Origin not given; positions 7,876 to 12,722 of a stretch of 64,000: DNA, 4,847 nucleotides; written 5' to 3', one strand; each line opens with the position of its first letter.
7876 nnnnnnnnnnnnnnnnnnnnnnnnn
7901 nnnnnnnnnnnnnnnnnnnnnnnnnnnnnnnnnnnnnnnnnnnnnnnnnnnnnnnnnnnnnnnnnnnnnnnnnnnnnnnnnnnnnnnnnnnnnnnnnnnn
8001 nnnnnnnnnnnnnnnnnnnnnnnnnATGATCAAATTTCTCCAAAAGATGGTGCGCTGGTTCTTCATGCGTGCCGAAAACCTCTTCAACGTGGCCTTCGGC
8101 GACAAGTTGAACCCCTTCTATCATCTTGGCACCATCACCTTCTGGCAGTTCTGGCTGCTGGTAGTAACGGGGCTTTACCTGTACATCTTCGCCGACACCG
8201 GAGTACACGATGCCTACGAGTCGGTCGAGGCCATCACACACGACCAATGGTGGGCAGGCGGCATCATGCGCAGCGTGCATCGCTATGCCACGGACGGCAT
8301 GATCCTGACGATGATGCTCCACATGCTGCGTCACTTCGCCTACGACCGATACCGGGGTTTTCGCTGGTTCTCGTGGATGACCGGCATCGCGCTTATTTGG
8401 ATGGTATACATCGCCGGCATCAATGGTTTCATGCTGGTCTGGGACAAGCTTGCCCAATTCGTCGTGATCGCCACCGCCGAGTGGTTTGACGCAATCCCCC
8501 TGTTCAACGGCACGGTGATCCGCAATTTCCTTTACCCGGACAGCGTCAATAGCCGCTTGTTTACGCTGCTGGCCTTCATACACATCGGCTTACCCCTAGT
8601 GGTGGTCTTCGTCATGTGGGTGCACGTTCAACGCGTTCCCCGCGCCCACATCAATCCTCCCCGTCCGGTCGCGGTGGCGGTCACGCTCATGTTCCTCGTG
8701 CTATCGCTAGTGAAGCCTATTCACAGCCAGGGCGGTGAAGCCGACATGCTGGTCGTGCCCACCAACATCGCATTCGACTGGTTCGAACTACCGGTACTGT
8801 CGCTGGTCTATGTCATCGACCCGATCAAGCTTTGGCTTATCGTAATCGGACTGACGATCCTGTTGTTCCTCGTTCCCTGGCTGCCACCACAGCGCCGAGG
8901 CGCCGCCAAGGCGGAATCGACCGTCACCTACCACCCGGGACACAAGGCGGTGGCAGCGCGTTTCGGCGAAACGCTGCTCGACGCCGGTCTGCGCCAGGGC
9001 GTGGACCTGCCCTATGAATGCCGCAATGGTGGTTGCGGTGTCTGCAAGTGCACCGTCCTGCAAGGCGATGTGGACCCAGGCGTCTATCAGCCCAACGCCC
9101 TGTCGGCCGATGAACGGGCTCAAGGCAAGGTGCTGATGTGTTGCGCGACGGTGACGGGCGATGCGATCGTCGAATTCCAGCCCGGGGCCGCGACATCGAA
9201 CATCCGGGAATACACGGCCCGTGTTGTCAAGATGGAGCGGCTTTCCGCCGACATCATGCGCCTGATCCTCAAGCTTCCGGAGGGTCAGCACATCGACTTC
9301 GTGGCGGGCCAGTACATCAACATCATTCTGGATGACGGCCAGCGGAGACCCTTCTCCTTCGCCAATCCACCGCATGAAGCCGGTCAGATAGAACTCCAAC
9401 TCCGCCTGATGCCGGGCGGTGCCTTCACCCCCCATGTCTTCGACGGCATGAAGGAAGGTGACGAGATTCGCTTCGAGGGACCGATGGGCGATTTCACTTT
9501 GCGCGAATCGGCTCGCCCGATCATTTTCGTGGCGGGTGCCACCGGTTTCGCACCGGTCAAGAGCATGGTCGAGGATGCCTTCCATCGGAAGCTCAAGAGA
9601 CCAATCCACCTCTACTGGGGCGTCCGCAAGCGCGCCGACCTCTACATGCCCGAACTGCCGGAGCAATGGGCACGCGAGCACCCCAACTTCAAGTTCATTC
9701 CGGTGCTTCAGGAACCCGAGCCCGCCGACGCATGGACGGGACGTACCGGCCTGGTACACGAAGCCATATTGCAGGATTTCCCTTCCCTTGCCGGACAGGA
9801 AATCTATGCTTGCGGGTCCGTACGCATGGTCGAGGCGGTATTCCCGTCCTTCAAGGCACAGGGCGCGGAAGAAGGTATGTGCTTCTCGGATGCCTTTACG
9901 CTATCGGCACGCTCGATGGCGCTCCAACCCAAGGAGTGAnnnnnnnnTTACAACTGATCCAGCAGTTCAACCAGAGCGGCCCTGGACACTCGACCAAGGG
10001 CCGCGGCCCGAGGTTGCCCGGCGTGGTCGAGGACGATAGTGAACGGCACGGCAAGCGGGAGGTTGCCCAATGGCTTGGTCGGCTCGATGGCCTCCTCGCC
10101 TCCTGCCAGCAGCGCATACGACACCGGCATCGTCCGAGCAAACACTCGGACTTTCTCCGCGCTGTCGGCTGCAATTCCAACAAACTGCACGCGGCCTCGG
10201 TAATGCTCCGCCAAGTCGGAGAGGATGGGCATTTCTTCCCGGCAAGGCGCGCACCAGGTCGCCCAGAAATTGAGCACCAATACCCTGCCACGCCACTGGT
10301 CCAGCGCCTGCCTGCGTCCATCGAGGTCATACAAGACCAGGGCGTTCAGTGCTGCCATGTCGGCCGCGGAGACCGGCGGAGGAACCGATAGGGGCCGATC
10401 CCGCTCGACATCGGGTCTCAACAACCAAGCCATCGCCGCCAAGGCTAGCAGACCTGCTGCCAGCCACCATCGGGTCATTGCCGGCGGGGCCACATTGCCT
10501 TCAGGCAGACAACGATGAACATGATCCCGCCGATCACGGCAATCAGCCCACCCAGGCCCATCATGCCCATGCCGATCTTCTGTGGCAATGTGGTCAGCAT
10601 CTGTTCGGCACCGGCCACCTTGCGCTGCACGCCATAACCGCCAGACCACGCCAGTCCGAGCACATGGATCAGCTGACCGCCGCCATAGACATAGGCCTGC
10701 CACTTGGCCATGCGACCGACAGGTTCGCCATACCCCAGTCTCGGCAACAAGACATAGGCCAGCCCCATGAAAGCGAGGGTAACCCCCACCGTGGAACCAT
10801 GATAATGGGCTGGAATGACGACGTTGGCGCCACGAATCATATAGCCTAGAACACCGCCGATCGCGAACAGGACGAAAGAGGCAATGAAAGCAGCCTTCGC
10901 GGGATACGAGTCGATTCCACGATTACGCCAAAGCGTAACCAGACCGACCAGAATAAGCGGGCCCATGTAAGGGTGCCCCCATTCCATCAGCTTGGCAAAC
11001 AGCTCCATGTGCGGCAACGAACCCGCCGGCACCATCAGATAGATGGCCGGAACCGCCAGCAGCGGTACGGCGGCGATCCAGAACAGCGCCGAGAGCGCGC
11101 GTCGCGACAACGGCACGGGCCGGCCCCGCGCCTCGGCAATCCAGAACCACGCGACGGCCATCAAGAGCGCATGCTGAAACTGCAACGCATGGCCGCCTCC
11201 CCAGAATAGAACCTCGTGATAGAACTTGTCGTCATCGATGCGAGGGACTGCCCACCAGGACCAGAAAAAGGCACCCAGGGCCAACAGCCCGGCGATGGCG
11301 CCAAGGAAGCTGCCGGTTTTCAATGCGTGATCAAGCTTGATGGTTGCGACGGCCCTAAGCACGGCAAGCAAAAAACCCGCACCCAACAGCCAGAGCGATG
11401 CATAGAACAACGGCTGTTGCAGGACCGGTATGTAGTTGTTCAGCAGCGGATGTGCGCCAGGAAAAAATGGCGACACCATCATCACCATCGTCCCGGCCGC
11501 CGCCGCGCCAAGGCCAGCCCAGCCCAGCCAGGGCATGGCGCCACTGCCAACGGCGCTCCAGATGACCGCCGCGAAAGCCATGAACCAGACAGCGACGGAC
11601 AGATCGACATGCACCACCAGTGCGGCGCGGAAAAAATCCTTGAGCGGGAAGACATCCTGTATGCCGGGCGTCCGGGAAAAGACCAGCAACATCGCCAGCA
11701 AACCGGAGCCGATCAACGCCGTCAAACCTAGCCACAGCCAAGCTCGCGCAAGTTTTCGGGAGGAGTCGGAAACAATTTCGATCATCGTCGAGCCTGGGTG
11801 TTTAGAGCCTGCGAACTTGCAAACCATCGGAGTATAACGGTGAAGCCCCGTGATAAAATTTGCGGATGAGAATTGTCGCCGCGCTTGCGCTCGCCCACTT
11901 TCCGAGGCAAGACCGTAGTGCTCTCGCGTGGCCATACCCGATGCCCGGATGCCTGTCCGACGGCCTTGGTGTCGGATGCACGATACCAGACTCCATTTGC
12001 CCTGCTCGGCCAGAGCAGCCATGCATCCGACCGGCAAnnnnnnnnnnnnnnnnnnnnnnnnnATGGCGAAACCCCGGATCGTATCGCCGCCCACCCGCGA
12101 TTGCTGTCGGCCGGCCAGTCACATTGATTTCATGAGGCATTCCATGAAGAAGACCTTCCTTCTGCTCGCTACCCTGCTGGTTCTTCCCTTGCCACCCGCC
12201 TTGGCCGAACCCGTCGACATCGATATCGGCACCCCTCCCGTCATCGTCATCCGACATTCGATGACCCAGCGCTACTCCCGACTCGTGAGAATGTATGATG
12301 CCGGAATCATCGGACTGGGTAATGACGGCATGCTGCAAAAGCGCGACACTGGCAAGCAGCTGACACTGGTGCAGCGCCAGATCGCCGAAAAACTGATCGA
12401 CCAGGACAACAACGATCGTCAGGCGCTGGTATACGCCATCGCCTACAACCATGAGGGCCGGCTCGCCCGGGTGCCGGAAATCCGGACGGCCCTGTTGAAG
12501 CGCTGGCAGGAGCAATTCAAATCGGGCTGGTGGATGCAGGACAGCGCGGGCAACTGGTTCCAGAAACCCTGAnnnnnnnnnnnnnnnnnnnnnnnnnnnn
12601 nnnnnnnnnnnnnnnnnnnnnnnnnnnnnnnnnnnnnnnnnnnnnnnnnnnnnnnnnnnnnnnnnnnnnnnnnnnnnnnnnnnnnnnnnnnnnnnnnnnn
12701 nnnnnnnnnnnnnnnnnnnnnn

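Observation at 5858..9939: Two di-heme cytochrome b fusion proteins flanking a small membrane protein: candidate uncharacterised membrane redox module beside a ba3 oxidase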

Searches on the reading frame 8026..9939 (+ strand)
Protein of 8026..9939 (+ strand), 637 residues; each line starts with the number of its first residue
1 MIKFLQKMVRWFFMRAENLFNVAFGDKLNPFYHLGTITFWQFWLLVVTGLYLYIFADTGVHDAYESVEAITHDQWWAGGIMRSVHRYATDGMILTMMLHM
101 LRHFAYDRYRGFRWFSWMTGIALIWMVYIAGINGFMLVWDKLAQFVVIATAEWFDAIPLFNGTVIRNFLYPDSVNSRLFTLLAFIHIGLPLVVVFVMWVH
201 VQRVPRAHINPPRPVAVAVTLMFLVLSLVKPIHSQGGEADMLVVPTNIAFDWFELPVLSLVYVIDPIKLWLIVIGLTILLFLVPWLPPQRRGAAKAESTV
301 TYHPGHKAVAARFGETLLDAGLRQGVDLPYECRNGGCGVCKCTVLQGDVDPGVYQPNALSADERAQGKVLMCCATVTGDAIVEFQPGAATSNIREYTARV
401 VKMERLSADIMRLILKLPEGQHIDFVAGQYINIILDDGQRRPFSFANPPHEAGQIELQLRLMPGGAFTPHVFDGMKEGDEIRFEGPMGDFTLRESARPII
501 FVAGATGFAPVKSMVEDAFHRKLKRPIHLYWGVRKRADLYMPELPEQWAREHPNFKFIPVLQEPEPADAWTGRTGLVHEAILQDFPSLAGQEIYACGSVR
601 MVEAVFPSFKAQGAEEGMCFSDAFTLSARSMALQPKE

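Call 6: search_protein_families(library=pfam, proteins=[window:8026-9939:+], max_evalue=0.01)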
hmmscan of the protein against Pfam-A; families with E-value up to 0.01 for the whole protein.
window:8026-9939:+ (637 aa): 5 families
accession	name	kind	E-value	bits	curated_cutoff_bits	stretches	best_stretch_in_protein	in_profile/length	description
PF00175.26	NAD_binding_1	-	5.1e-23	82.3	22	1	501-605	1-107/109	Oxidoreductase NAD-binding domain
PF00033.24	Cytochrome_B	-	3.6e-18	66.5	27.2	1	26-201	8-182/189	Cytochrome b/b6/petB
PF00970.30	FAD_binding_6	-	8.5e-17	61.8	21.1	1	398-490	2-97/99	Oxidoreductase FAD-binding domain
PF00111.32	Fer2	-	4.9e-16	58.9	21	1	311-377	12-77/77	2Fe-2S iron-sulfur cluster binding domain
PF13631.11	Cytochrom_B_N_2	-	2.2e-13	50.9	27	1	92-213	3-125/169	Cytochrome b(N-terminal)/b6/petB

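Call 7: search_protein_families(library=ncbifam, proteins=[window:8026-9939:+], max_evalue=0.001)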
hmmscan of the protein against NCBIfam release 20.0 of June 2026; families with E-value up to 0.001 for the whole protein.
window:8026-9939:+ (637 aa): 27 families (the best 25 are shown)
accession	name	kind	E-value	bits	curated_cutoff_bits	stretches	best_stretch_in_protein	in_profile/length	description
NF040810.1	BenC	equivalog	1.2e-63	215.3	430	1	309-625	15-331/333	benzoate 1,2-dioxygenase electron transfer component BenC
NF008822.0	PRK11872.1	equivalog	1.7e-59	201.5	402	1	314-628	22-339/341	anthranilate 1,2-dioxygenase electron transfer component AntC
NF005963.0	PRK08051.1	equivalog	9.7e-57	191.9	230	1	397-625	5-231/233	NAD(P)H-flavin reductase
NF045803.1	MethMoxFADbindMmoC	equivalog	2.5e-54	184.3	500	1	314-624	21-340/343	aromatic/alkene monooxygenase hydroxylase FAD-binding subunit MmoC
NF052252.1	flav_redu_LuxG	exception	3.4e-41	140.9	340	1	398-625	3-230/232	flavin mononucleotide reductase LuxG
TIGR01941.1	nqrF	equivalog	5.8e-41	140.7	295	2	436-624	202-403/405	NADH:ubiquinone reductase (Na(+)-transporting) subunit F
NF004317.0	PRK05713.1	equivalog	2.2e-29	102.7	338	1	307-558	9-254/312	iron-sulfur-binding ferredoxin reductase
NF040969.1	cytb_ExtP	equivalog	5e-28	98.3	290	1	31-209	24-202/205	selenite/tellurite reduction operon b-type cytochrome ExtP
TIGR02160.1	PA_CoA_Oxy5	hypoth_equivalog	3.7e-26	91.8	420.8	2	399-626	5-243/352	1,2-phenylacetyl-CoA epoxidase subunit PaaE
NF007964.0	PRK10684.1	equivalog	2.4e-25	89.2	383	2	416-627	28-240/333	NADH oxidoreductase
NF058606.1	GlBtMonoRdsGbcB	equivalog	3.3e-24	85.4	500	2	397-615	15-238/362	glycine betaine monooxygenase reductase subunit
NF002990.0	PRK03735.1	subfamily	1.5e-22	80.5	325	1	31-209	41-219/223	cytochrome b6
NF009805.0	PRK13289.1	equivalog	2e-21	76.4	432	1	399-619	158-387/399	NO-inducible flavohemoprotein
NF041076.1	cyt_b_SoxC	equivalog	5.9e-11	41.9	740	1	32-201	28-192/542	proton pump complex cytochrome B SoxC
TIGR02008.1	fdx_plant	subfamily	8.1e-10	38.3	81.15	1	315-383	23-89/97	ferredoxin [2Fe-2S]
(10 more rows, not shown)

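Call 10: find_homologous_proteins(query=window:8026-9939:+, max_evalue=1e-10)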
Query window:8026-9939:+ (637 aa): 2251 proteins with E <= 1e-10 among 8000 candidates; the best 120 are listed.
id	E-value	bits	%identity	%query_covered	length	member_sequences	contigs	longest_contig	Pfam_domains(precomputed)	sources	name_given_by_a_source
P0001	0.0e+0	1459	97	100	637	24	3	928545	PF00033.25,PF00111.33,PF00175.27,PF00970.31,PF13631.12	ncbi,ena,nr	ncbi:MAG: 2Fe-2S iron-sulfur cluster binding domain-containing protein [Rhodocyclaceae bacterium]|nr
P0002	0.0e+0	1272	83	100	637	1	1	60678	PF00033.25,PF00111.33,PF00175.27,PF00970.31,PF13631.12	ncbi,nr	ncbi:MAG: 2Fe-2S iron-sulfur cluster binding domain-containing protein [Betaproteobacteria bacterium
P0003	0.0e+0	1269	81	100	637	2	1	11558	PF00033.25,PF00111.33,PF00175.27,PF00970.31,PF13631.12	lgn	-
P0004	0.0e+0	1259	81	100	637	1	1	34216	PF00033.25,PF00111.33,PF00175.27,PF00970.31,PF13631.12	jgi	jgi:NAD(P)H-flavin reductase/quinol-cytochrome oxidoreductase complex cytochrome b subunit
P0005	0.0e+0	1250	81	100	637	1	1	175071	PF00033.25,PF00111.33,PF00175.27,PF00970.31,PF13631.12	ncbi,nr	ncbi:MAG: FAD-binding oxidoreductase [Rhodocyclaceae bacterium]|nr:FAD-binding oxidoreductase [Rhodo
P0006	0.0e+0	1248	80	100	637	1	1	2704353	PF00033.25,PF00111.33,PF00175.27,PF00970.31,PF13631.12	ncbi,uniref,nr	ncbi:MAG: FAD-binding oxidoreductase [Candidatus Nitricoxidivorans perseverans]|uniref:FAD-binding o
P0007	0.0e+0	1241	80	100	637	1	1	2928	PF00033.25,PF00111.33,PF00175.27,PF00970.31,PF13631.12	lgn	-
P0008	0.0e+0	1228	80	100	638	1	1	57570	PF00033.25,PF00111.33,PF00175.27,PF00970.31,PF13631.12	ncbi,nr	ncbi:MAG: 2Fe-2S iron-sulfur cluster binding domain-containing protein [Betaproteobacteria bacterium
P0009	0.0e+0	1221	79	100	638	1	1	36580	PF00033.25,PF00111.33,PF00175.27,PF00970.31,PF13631.12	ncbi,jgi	-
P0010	0.0e+0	1211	78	100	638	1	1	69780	PF00033.25,PF00111.33,PF00175.27,PF00970.31,PF13631.12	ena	-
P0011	0.0e+0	1207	78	100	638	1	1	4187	PF00033.25,PF00111.33,PF00175.27,PF00970.31,PF13631.12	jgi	jgi:CDP-4-dehydro-6-deoxyglucose reductase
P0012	0.0e+0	1205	78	100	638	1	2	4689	PF00033.25,PF00111.33,PF00175.27,PF00970.31,PF13631.12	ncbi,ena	-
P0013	0.0e+0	1204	78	100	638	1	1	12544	PF00033.25,PF00111.33,PF00175.27,PF00970.31,PF13631.12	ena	-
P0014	0.0e+0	1204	78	100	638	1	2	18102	PF00033.25,PF00111.33,PF00175.27,PF00970.31,PF13631.12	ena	-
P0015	0.0e+0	1204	78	100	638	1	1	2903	PF00033.25,PF00111.33,PF00175.27,PF00970.31,PF13631.12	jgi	jgi:CDP-4-dehydro-6-deoxyglucose reductase, E3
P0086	0.0e+0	1181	76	100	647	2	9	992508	PF00033.25,PF00111.33,PF00175.27,PF00970.31,PF13631.12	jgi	jgi:CDP-4-dehydro-6-deoxyglucose reductase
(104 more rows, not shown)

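Call 19: find_encoding_contigs(protein=P0086, flank=10000, max_places=2)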
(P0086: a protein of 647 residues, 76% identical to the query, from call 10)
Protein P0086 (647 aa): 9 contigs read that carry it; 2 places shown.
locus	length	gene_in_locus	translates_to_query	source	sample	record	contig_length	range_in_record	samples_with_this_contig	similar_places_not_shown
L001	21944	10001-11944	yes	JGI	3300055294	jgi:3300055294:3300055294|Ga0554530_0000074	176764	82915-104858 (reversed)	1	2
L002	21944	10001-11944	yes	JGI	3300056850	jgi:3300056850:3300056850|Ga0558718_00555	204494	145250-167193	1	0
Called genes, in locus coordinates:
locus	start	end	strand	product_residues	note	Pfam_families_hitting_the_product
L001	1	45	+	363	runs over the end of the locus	PF01118:Semialdhyde_dh, PF22698:Semialdhyde_dhC_1, PF02774:Semialdhyde_dhC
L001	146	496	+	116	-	PF01521:Fe-S_biosyn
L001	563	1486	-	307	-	PF02628:COX15-CtaA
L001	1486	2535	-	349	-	PF02628:COX15-CtaA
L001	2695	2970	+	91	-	-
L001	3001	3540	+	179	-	PF00116:COX2 (faint)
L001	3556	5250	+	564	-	PF00115:COX1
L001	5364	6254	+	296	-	PF01040:UbiA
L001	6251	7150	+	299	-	PF00578:AhpC-TSA, PF02630:SCO1-SenC, PF08534:Redoxin (weak)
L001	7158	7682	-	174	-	PF01842:ACT (faint), PF13291:ACT_4 (faint), PF13740:ACT_6, PF22629:ACT_AHAS_ss (faint)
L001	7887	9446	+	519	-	PF00033:Cytochrome_B, PF13631:Cytochrom_B_N_2, PF00037:Fer4 (faint), PF12837:Fer4_6 (faint), PF12838:Fer4_7, PF13187:Fer4_9 (weak), PF14697:Fer4_21 (weak), PF02662:FlpD, +1 more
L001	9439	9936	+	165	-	-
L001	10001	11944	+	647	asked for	PF00033:Cytochrome_B, PF13631:Cytochrom_B_N_2, PF00111:Fer2, PF00970:FAD_binding_6, PF00175:NAD_binding_1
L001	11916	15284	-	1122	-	PF18731:HEPN_Swt1, PF04465:DUF499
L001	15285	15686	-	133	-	PF05168:HEPN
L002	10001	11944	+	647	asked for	PF00033:Cytochrome_B, PF13631:Cytochrom_B_N_2, PF00111:Fer2, PF00970:FAD_binding_6, PF00175:NAD_binding_1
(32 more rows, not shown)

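Call 31: search_solved_structures(query=window:8026-9939:+, max_evalue=0.001, show_alignments=0)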
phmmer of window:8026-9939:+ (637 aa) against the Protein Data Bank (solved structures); distinct sequences matched with E-value up to 0.001: 142 (the best 60 are shown).
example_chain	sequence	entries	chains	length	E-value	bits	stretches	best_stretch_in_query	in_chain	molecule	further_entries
5ogx_A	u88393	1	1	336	2.7e-56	194.4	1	304-616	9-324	Cytochrome P450 reductase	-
1krh_A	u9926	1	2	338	5.2e-43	150.5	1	310-619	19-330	Benzoate 1,2-Dioxygenase Reductase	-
1qfj_A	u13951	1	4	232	3.2e-34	121.4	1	399-625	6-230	PROTEIN (FLAVIN REDUCTASE)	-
8a1t_F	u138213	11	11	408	1.4e-32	116.1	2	436-623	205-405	Na(+)-translocating NADH-quinone reductase subunit F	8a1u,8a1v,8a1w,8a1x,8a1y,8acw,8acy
7xk3_F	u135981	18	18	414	1.4e-32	116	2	436-623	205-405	Na(+)-translocating NADH-quinone reductase subunit F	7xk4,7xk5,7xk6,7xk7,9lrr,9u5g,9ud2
4wqm_A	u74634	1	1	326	3.1e-31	111.5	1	313-605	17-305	Toluene-4-monooxygenase electron transfer component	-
7qty_A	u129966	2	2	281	3.7e-29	104.7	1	430-622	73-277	Na(+)-translocating NADH-quinone reductase subunit F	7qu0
7qu3_A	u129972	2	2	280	1.5e-28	102.7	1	428-618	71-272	Na(+)-translocating NADH-quinone reductase subunit F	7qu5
2r6h_A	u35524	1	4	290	6e-27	97.4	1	445-624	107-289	NADH:ubiquinone oxidoreductase, Na translocating, F subunit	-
7c3a_A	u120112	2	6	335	2.7e-26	95.2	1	315-624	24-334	Ferredoxin reductase component of carbazole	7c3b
4uaj_A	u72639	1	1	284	8.8e-25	90.2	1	436-623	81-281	Na(+)-translocating NADH-quinone reductase subunit F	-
8ad4_A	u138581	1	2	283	1.1e-24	90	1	436-623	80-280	Na(+)-translocating NADH-quinone reductase subunit F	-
4u9u_A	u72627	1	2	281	1.3e-24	89.7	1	436-623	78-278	Na(+)-translocating NADH-quinone reductase subunit F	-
8ad3_A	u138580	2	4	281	1.6e-24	89.3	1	436-619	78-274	Na(+)-translocating NADH-quinone reductase subunit F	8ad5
1tvc_A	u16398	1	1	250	4.3e-22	81.4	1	393-625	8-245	METHANE MONOOXYGENASE COMPONENT C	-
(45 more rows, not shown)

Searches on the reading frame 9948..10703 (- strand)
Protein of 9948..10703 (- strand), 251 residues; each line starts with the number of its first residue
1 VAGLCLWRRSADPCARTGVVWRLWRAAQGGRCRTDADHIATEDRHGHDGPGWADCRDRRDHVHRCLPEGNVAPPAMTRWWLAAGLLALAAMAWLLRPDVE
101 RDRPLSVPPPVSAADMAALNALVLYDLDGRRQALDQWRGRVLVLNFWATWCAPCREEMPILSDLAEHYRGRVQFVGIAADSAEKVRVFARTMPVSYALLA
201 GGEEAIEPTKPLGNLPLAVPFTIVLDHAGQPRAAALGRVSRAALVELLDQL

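Call 6: search_protein_families(library=pfam, proteins=[window:9948-10703:-], max_evalue=0.01)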
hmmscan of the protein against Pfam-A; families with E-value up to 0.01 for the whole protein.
window:9948-10703:- (251 aa): 4 families
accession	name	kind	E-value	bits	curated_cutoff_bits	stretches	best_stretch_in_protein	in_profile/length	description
PF00578.27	AhpC-TSA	-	1.4e-14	54.5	26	1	124-206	10-94/124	AhpC/TSA family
PF08534.16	Redoxin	-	8.7e-14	52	26.6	1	122-230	9-127/148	Redoxin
PF00085.26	Thioredoxin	-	1.2e-08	35.3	23.5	1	140-185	19-64/103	Thioredoxin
PF13905.12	Thioredoxin_8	-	4.2e-08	33.9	27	1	139-192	1-57/94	Thioredoxin-like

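Call 7: search_protein_families(library=ncbifam, proteins=[window:9948-10703:-], max_evalue=0.001)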
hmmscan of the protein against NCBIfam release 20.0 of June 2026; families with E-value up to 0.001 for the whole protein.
window:9948-10703:- (251 aa): 10 families
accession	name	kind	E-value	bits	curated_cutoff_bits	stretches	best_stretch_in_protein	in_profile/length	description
NF047696.1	ThlDiSintTplARhiz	equivalog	1.3e-17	64.3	230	1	113-184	71-145/219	thiol:disulfide interchange protein TlpA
NF002854.0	PRK03147.1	subfamily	2.1e-17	63.6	170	1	121-249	44-170/176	thiol-disulfide oxidoreductase ResA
TIGR01068.1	thioredoxin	equivalog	4.3e-11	42.9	96.8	1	140-185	15-60/101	thioredoxin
NF008229.0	PRK10996.1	equivalog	2.4e-09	37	125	1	141-185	54-98/141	thioredoxin TrxC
TIGR00385.1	dsbE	subfamily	4.1e-09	36.3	123.15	1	92-177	16-98/173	DsbE family thiol:disulfide interchange protein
NF041202.1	StoA_CxxC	exception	6.9e-09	35.8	210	1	117-185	31-98/163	endospore biogenesis thiol-disulfide oxidoreductase StoA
NF047697.1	ThioredTrxAClost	equivalog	1e-07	32.1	140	1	141-193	19-71/105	thioredoxin TrxA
NF006898.0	PRK09381.1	equivalog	1.1e-07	32.2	138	1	142-180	24-62/109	thioredoxin TrxA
NF041054.1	WAxxUGC_long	equivalog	8e-07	28.6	300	1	116-188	81-155/354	ResA-like WAxxUGC motif-containing protein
NF011941.0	PRK15412.1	equivalog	1.8e-05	24.3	359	1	86-197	15-124/185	thiol:disulfide interchange protein DsbE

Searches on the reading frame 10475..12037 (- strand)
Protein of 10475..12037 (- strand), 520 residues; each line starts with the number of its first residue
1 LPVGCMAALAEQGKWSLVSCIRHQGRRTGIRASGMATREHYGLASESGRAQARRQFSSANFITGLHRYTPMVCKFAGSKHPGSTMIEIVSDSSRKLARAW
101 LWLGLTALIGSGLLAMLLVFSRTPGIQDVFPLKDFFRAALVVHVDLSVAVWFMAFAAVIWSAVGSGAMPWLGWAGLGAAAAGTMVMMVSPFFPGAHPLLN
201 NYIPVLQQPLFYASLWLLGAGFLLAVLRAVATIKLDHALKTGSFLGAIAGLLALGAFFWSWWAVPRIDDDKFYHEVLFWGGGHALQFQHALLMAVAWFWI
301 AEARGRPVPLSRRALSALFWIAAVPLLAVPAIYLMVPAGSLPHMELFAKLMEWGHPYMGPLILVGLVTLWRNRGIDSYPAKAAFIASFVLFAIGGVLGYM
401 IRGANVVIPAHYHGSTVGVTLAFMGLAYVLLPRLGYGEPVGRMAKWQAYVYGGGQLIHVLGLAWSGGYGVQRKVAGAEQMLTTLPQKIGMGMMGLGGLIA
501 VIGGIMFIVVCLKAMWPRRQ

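Call 6: search_protein_families(library=pfam, proteins=[window:10475-12037:-], max_evalue=0.01)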
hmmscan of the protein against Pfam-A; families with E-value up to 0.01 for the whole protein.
window:10475-12037:- (520 aa): 1 family
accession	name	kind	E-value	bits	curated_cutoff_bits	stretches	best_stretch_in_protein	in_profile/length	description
PF00115.25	COX1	-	1.8e-11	44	34.8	1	96-484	2-420/436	Cytochrome C and Quinol oxidase polypeptide I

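Call 7: search_protein_families(library=ncbifam, proteins=[window:10475-12037:-], max_evalue=0.001)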
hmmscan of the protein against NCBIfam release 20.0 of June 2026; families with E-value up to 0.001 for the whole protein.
window:10475-12037:- (520 aa): 0 families

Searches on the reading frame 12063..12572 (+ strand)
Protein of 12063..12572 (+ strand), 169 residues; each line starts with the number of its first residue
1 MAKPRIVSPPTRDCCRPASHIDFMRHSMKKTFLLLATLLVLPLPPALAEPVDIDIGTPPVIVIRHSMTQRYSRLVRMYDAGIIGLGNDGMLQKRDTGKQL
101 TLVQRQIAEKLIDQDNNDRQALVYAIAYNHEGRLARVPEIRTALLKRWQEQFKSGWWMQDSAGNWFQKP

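Call 7: search_protein_families(library=ncbifam, proteins=[window:12063-12572:+], max_evalue=0.001)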
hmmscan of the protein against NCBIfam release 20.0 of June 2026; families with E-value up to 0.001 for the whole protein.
window:12063-12572:+ (169 aa): 0 families

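Call 81: search_protein_families(library=pfam, proteins=[window:12063-12572:+], max_evalue=0.001)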
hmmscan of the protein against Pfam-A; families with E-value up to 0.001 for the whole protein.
window:12063-12572:+ (169 aa): 1 family
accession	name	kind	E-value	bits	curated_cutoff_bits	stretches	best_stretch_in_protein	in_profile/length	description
PF07027.17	DUF1318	-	3.4e-11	44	27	1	68-168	2-92/92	Protein of unknown function (DUF1318)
